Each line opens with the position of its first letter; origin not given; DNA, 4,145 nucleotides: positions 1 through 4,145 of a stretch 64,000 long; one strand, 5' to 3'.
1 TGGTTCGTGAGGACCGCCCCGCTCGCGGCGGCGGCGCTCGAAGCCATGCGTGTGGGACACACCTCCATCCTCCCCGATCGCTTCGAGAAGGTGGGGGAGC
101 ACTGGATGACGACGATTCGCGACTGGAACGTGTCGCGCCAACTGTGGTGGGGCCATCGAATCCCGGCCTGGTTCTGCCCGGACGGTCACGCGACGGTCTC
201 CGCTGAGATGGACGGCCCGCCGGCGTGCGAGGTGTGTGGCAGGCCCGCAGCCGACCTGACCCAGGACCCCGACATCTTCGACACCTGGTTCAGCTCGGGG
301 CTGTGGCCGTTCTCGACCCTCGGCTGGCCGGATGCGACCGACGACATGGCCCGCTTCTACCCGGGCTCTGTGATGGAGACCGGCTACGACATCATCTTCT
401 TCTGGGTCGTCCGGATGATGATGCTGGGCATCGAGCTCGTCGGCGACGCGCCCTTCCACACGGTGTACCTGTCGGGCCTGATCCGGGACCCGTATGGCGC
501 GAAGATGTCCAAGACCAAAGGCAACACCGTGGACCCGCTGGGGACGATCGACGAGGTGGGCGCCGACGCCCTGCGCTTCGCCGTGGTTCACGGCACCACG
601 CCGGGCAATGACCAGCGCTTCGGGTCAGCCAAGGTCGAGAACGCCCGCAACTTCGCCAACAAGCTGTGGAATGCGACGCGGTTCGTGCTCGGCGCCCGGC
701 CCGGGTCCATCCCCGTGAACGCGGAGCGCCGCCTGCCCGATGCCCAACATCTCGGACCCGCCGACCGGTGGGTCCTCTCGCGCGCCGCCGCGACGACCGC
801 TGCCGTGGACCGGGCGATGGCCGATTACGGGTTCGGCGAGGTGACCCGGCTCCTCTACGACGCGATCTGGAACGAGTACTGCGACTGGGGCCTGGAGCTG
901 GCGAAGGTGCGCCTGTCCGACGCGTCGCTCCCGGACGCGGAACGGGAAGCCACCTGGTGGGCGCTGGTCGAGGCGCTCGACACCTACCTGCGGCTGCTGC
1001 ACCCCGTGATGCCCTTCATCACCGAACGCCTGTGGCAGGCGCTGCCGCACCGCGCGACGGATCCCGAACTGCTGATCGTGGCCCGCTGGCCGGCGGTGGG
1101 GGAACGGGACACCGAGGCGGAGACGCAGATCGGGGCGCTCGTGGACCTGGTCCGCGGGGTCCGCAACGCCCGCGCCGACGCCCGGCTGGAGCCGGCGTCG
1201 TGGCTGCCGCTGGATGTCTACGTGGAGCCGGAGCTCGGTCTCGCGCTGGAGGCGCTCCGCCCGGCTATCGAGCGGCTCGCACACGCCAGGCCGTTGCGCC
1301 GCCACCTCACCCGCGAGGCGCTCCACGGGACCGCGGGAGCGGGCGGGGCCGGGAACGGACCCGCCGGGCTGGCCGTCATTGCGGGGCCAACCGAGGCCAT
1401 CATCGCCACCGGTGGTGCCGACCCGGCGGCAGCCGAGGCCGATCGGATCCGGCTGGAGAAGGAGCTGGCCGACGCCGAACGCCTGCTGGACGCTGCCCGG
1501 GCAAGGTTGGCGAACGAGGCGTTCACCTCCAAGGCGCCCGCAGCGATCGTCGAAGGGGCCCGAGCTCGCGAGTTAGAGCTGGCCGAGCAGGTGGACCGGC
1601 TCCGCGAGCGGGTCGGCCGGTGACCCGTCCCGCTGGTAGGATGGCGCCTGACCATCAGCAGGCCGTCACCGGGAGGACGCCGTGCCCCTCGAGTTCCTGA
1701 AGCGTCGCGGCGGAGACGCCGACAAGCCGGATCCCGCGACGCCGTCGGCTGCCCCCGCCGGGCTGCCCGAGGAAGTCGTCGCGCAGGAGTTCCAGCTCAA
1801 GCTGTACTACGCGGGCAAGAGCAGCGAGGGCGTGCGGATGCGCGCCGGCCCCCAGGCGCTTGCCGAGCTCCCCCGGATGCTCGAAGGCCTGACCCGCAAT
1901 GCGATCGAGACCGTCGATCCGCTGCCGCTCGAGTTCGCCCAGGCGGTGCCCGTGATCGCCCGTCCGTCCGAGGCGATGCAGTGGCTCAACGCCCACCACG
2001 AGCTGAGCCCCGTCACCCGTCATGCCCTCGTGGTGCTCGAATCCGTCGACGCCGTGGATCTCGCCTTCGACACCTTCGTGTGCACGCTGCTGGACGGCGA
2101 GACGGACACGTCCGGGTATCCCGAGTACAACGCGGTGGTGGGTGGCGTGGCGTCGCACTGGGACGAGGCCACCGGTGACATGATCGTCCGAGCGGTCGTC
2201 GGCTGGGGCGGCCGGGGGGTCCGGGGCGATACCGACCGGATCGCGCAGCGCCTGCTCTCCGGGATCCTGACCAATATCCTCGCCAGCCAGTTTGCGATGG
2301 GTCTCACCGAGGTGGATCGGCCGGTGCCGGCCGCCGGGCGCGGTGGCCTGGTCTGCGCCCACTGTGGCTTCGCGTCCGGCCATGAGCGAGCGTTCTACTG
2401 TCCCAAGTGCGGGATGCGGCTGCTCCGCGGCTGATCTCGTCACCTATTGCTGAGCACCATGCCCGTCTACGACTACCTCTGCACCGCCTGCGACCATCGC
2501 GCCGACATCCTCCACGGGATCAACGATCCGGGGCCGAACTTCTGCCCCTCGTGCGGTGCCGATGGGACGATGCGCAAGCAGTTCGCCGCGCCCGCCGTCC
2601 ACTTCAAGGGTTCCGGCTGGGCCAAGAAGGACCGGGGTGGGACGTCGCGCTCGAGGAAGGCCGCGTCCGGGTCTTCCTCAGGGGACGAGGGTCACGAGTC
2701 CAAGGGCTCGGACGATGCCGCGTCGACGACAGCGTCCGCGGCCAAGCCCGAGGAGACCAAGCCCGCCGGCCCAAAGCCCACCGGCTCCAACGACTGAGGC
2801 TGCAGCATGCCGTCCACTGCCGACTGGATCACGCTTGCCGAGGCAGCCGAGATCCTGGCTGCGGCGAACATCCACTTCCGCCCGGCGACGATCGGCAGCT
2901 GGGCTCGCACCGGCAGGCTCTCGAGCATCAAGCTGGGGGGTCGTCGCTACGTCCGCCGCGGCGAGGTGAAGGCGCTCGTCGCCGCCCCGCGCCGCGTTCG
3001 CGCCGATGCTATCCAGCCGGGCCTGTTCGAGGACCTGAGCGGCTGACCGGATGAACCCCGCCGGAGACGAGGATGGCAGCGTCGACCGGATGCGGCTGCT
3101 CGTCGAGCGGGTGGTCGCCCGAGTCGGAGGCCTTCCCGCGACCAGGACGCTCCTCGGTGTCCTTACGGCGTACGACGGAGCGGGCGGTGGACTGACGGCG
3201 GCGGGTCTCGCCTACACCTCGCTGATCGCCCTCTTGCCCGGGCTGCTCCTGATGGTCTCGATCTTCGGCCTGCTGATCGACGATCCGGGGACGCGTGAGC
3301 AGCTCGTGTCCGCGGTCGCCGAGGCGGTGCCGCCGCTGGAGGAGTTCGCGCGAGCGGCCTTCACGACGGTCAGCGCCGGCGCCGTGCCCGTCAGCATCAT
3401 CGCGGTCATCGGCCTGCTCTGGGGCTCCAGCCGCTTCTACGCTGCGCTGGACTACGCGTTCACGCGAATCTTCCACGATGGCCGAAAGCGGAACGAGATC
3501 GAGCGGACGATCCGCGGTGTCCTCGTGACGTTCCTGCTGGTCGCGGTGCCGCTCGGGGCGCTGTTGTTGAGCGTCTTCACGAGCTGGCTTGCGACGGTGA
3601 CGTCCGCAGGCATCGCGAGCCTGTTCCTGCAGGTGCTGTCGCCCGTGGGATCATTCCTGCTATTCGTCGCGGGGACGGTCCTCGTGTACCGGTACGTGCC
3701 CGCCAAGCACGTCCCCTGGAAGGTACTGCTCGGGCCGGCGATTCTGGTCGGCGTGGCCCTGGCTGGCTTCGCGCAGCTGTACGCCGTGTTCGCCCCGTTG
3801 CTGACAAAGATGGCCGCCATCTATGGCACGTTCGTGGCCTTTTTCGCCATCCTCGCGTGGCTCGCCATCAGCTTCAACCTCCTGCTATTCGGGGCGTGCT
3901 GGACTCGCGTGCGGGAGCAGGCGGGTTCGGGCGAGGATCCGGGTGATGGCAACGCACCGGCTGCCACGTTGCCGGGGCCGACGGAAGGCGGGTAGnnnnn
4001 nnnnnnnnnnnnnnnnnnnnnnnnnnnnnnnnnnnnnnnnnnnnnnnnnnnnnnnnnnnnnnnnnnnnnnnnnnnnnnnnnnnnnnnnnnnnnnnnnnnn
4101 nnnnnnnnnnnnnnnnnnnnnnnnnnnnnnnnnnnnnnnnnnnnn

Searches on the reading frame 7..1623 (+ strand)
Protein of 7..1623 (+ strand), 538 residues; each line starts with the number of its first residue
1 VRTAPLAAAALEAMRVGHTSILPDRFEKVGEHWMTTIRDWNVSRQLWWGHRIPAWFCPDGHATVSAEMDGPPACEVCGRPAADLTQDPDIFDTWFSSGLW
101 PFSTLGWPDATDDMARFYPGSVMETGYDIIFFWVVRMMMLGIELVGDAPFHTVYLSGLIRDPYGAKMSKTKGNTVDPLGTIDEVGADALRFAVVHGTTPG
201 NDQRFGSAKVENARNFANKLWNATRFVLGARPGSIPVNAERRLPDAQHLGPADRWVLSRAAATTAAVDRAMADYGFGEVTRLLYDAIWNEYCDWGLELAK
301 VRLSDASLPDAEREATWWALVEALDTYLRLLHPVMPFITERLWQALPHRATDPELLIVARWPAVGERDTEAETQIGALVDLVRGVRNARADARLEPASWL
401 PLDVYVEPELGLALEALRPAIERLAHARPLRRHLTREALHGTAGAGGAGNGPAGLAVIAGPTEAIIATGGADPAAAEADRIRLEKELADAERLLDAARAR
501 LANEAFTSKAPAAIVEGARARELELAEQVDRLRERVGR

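Call 47: search_protein_families(library=pfam, proteins=[window:7-1623:+], max_evalue=0.001)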
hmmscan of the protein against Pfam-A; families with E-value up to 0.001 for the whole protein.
window:7-1623:+ (538 aa): 4 families
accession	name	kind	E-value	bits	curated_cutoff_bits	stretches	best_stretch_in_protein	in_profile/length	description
PF00133.28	tRNA-synt_1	-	2.6e-60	204.8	22.7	1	3-204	196-412/414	tRNA synthetases class I (I, L, M and V)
PF08264.19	Anticodon_1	-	2.6e-32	112.2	25.1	1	253-398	1-142/148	Anticodon-binding domain of tRNA ligase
PF10458.14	Val_tRNA-synt_C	-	9.7e-14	51.8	25.9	1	478-536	4-62/66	Valyl tRNA synthetase tRNA binding arm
PF09334.17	tRNA-synt_1g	-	7.1e-07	28.7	20.1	1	163-220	324-383/391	tRNA synthetases class I (M)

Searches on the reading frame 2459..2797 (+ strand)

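Call 72: search_protein_families(library=pfam, proteins=[window:2459-2797:+], max_evalue=0.1)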
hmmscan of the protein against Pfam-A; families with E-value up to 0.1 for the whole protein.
window:2459-2797:+ (112 aa): 4 families
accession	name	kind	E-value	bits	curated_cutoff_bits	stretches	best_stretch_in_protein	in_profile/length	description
PF09723.15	Zn_ribbon_8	-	1.8e-11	44.3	34.4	1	1-41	1-40/41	Zinc ribbon domain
PF12773.13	DZR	-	0.013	16.1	27.3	1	8-35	1-21/45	Double zinc ribbon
PF08772.16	Zn_ribbon_NOB1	-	0.055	14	24.9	1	6-40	9-36/72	Nin one binding (NOB1) Zn-ribbon like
PF13248.11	Zn_ribbon_3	-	0.083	12.8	27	1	23-35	13-25/26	zinc-ribbon domain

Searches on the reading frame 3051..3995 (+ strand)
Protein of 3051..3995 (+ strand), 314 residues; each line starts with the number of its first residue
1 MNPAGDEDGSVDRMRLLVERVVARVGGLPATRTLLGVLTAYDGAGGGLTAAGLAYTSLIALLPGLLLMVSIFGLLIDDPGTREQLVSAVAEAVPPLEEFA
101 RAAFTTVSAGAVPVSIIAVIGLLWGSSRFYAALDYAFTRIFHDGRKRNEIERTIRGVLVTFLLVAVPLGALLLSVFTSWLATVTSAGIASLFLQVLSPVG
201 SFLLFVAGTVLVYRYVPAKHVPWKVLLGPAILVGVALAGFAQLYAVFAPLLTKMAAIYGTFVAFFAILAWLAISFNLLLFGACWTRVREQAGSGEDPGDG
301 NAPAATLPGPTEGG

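Call 6: search_protein_families(library=pfam, proteins=[window:3051-3995:+], max_evalue=0.01)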
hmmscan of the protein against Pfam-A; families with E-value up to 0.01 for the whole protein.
window:3051-3995:+ (314 aa): 1 family
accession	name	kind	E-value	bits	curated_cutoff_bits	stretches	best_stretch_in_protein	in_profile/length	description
PF03631.20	Virul_fac_BrkB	-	1.8e-35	123.3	33.7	1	47-290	6-257/259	Virulence factor BrkB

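Call 7: search_protein_families(library=ncbifam, proteins=[window:3051-3995:+], max_evalue=0.01)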
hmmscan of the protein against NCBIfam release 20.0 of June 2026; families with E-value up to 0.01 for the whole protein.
window:3051-3995:+ (314 aa): 3 families
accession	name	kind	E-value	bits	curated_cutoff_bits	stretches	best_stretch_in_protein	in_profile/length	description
TIGR00765.1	yihY_not_rbn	subfamily_domain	2.8e-15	56.9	73.15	1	47-286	16-254/259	YihY family inner membrane protein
NF002457.0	PRK01637.1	equivalog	4.2e-10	39.3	307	1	49-287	35-273/295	virulence factor BrkB family protein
NF003256.0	PRK04214.1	equivalog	1.2e-08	34.3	500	1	50-285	36-270/412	ribonuclease BN/unknown domain fusion protein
